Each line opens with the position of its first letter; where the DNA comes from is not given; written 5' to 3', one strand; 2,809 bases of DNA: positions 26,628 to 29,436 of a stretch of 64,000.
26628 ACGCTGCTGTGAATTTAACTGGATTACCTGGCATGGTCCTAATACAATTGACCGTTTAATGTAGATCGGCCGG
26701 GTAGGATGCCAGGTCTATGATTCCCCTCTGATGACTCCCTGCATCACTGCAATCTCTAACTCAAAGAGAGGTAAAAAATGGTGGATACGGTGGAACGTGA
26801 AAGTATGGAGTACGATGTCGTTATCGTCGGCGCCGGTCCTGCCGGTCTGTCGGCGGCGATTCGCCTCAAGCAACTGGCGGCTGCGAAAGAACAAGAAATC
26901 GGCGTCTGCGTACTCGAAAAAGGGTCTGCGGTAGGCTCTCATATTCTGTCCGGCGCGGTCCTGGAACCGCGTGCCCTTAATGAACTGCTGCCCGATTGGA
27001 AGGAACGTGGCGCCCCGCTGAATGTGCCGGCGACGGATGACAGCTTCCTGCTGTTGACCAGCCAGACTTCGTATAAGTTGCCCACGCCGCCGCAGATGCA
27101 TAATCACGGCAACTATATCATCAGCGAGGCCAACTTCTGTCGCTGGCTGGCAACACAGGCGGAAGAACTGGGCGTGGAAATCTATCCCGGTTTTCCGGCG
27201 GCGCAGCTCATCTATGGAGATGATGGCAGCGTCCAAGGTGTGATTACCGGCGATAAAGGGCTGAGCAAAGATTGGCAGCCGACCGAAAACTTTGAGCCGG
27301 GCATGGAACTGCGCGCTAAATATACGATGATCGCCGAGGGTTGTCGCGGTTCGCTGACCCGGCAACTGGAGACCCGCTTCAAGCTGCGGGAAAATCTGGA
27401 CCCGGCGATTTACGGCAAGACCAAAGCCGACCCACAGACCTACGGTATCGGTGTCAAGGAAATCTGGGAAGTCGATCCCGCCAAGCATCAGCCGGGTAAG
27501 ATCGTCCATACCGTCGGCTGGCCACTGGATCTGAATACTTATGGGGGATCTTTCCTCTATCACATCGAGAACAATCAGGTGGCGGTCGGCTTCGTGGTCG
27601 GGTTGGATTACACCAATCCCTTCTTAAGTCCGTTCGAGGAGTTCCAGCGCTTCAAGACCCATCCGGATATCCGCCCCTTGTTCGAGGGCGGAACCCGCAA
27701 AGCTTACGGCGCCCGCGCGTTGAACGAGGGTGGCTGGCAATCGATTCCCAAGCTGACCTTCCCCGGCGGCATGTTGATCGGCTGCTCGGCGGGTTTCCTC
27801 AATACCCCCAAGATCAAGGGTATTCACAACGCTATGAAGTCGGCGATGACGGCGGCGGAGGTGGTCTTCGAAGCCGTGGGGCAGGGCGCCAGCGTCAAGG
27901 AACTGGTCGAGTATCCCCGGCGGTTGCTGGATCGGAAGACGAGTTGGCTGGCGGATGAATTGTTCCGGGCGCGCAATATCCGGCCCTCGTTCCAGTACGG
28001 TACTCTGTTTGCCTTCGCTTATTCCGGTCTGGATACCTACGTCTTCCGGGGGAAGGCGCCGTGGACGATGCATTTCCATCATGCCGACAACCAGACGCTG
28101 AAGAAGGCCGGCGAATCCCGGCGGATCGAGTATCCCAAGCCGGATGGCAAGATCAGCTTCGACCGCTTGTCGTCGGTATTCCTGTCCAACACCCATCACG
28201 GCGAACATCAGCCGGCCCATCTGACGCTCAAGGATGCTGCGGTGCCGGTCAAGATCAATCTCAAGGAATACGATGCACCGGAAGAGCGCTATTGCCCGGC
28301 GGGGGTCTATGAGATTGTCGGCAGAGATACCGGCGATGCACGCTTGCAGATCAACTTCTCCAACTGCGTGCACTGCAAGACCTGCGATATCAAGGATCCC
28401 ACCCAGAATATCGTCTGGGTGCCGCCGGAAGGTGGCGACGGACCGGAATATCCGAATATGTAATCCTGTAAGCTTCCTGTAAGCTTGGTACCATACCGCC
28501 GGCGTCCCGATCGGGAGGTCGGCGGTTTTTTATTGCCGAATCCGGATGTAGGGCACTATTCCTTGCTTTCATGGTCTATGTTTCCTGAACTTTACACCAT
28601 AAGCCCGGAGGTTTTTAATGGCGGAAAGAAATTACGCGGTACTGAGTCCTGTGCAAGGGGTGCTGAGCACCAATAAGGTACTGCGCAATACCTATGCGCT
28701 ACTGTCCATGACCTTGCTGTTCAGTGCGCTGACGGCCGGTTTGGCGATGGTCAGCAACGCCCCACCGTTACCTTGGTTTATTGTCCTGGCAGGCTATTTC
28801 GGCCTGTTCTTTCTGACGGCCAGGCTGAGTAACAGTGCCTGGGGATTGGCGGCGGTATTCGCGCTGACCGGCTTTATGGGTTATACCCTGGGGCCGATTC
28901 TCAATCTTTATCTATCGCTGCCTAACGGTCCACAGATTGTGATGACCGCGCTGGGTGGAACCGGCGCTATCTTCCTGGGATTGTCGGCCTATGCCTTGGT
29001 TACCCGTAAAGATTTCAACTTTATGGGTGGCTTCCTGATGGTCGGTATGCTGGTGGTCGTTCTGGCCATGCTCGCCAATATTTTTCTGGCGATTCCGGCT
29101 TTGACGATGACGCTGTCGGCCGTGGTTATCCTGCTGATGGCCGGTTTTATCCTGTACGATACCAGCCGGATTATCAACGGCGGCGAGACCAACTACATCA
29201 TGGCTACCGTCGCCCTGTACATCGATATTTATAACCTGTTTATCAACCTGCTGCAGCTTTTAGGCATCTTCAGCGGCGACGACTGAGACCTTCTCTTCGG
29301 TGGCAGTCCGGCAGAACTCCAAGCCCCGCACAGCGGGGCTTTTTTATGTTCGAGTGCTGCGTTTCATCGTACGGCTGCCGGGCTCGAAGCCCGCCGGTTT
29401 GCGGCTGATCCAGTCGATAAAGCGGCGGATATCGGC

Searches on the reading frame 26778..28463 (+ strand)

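Call 57: search_protein_families(library=pfam, proteins=[window:26778-28463:+], max_evalue=0.0001)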
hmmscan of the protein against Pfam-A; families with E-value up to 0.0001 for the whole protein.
window:26778-28463:+ (561 aa): 8 families
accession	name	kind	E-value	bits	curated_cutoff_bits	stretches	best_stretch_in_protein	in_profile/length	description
PF05187.19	Fer4_ETF_QO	-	7.7e-48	161.4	24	1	457-558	1-103/104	Electron transfer flavoprotein-ubiquinone oxidoreductase, 4Fe-4S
PF21162.3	ETFQO_UQ-bd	-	5.4e-43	145.9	27.7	1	222-315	1-96/96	ETF-QO, ubiquinone-binding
PF01266.30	DAO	-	1.8e-09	38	27.9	0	13-55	1-37/353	FAD dependent oxidoreductase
PF00890.30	FAD_binding_2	-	4.5e-09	36.4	20.4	0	13-56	1-38/414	FAD binding domain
PF01946.23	Thi4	-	2.6e-07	30.5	26.2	1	9-59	15-60/235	Thi4 family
PF07992.20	Pyr_redox_2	-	1.1e-05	25.5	26.1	1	12-64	1-49/291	Pyridine nucleotide-disulphide oxidoreductase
PF01494.25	FAD_binding_3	-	1.8e-05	24.6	22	1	11-212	1-182/349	FAD binding domain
PF13450.12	NAD_binding_8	-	4.1e-05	24.2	21.9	1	16-60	1-39/68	NAD(P)-binding Rossmann-like domain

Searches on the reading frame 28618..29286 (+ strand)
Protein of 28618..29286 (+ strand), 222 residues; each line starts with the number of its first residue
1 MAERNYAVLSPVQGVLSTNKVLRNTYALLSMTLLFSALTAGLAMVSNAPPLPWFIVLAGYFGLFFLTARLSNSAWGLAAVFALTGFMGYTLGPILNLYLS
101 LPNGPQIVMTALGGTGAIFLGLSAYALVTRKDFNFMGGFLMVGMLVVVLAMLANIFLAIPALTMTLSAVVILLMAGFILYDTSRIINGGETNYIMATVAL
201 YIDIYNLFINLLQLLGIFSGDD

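Call 57: search_protein_families(library=pfam, proteins=[window:28618-29286:+], max_evalue=0.0001)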
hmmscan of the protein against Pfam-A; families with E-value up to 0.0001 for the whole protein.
window:28618-29286:+ (222 aa): 1 family
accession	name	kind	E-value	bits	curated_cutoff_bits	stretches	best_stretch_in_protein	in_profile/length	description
PF01027.25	Bax1-I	-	6.1e-54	183.4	34.1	1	19-215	1-207/207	Inhibitor of apoptosis-promoting Bax1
